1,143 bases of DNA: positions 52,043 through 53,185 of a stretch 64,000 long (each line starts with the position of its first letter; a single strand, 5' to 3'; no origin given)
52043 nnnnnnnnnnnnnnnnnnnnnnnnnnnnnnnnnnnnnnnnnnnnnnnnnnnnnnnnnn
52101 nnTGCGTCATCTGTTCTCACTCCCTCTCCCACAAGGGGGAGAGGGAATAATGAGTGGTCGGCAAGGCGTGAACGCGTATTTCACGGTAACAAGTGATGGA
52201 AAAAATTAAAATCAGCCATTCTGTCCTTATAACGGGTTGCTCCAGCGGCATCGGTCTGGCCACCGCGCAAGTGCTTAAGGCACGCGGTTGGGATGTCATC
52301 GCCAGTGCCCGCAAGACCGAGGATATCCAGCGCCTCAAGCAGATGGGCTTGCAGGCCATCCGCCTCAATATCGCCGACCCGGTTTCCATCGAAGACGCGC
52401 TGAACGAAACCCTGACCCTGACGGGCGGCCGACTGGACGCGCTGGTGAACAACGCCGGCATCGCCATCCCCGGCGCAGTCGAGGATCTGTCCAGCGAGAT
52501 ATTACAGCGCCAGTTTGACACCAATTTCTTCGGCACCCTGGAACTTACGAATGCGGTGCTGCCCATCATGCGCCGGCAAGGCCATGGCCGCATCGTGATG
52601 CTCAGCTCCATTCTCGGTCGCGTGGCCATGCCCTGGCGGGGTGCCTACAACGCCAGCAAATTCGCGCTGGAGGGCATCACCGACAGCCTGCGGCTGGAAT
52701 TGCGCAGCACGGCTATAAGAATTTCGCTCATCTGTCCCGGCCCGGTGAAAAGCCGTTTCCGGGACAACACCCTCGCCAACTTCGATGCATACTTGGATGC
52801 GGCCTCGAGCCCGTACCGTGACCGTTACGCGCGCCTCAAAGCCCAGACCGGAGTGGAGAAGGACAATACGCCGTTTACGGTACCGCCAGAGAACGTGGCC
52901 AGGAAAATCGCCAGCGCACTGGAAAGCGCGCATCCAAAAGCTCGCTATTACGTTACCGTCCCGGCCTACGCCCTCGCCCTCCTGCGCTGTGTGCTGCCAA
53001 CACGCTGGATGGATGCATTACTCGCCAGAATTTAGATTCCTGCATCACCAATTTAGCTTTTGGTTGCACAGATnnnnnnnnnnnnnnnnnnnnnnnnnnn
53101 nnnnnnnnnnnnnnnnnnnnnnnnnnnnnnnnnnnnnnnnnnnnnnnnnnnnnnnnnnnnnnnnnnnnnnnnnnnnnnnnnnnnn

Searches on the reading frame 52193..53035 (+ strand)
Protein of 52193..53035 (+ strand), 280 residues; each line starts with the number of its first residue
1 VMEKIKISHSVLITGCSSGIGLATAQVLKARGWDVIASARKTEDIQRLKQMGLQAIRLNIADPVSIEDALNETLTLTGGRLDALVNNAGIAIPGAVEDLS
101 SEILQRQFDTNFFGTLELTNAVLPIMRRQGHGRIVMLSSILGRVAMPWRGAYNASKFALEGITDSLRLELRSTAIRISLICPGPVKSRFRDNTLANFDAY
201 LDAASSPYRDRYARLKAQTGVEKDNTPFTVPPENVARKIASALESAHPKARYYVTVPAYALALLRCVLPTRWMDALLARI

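Call 12: search_protein_families(library=pfam, proteins=[window:52193-53035:+], max_evalue=0.00001)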
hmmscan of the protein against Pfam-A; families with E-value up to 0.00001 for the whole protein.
window:52193-53035:+ (280 aa): 6 families
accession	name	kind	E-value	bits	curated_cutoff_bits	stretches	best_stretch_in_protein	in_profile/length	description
PF00106.31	adh_short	-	1.2e-47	162.4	26.6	1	11-192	3-189/195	short chain dehydrogenase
PF13561.12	adh_short_C2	-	2.1e-36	126.1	27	1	17-204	3-194/236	Enoyl-(Acyl carrier protein) reductase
PF08659.16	KR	-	1.6e-11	44.9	22.6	1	11-178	3-176/180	KR domain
PF01370.27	Epimerase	-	7.8e-07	29.2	20.9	1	11-167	1-157/240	NAD dependent epimerase/dehydratase family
PF13460.12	NAD_binding_10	-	3.9e-06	27.3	27.2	0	16-141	2-100/184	NAD(P)H-binding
PF00107.32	ADH_zinc_N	-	8.6e-06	26.2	31.8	0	19-89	1-67/129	Zinc-binding dehydrogenase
